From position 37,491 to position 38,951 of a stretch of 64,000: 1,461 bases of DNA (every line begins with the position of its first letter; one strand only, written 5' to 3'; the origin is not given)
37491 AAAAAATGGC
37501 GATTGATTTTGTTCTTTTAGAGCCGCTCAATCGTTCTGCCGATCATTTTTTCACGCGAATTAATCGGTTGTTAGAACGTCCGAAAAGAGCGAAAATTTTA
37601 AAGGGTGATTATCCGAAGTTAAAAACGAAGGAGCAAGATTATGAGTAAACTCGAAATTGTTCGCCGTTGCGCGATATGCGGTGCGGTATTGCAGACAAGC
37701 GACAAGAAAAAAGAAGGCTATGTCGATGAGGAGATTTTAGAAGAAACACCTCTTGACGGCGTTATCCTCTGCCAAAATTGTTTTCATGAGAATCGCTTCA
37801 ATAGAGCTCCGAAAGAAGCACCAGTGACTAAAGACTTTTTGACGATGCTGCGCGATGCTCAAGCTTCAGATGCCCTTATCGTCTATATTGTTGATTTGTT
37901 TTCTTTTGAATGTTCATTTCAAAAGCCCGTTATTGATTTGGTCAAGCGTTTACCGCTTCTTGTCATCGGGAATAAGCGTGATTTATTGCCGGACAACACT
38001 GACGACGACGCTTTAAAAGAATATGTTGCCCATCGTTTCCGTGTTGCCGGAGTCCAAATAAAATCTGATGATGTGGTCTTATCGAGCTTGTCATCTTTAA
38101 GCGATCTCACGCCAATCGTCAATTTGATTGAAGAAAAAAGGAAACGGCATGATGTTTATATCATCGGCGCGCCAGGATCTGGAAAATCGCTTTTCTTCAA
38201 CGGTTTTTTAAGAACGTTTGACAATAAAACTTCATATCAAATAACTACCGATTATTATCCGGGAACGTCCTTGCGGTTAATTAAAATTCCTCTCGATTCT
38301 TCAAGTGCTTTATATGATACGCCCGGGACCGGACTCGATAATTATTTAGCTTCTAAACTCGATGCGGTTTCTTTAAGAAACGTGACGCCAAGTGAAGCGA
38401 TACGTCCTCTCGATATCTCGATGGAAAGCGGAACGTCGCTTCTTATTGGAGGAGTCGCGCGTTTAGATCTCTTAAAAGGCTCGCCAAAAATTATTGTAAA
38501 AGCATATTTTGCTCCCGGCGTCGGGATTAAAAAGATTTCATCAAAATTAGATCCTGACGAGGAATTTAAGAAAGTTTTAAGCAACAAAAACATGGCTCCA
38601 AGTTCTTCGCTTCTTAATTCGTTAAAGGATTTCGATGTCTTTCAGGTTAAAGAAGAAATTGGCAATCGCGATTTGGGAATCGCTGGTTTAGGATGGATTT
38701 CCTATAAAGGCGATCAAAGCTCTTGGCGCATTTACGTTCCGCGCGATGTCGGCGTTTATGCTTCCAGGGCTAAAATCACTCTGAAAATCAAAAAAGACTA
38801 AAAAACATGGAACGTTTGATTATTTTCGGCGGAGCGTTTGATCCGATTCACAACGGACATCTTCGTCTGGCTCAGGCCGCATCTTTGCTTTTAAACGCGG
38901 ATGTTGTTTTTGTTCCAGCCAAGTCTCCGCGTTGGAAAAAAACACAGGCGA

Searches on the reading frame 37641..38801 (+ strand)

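Call 69: search_protein_families(library=pfam, proteins=[window:37641-38801:+], max_evalue=0.00001)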
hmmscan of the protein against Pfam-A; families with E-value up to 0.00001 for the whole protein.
window:37641-38801:+ (386 aa): 1 family
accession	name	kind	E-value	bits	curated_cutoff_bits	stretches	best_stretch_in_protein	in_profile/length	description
PF21516.2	YqeH-like_C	-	1.4e-06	29.1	27.7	0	305-373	22-90/95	YqeH-like, C-terminal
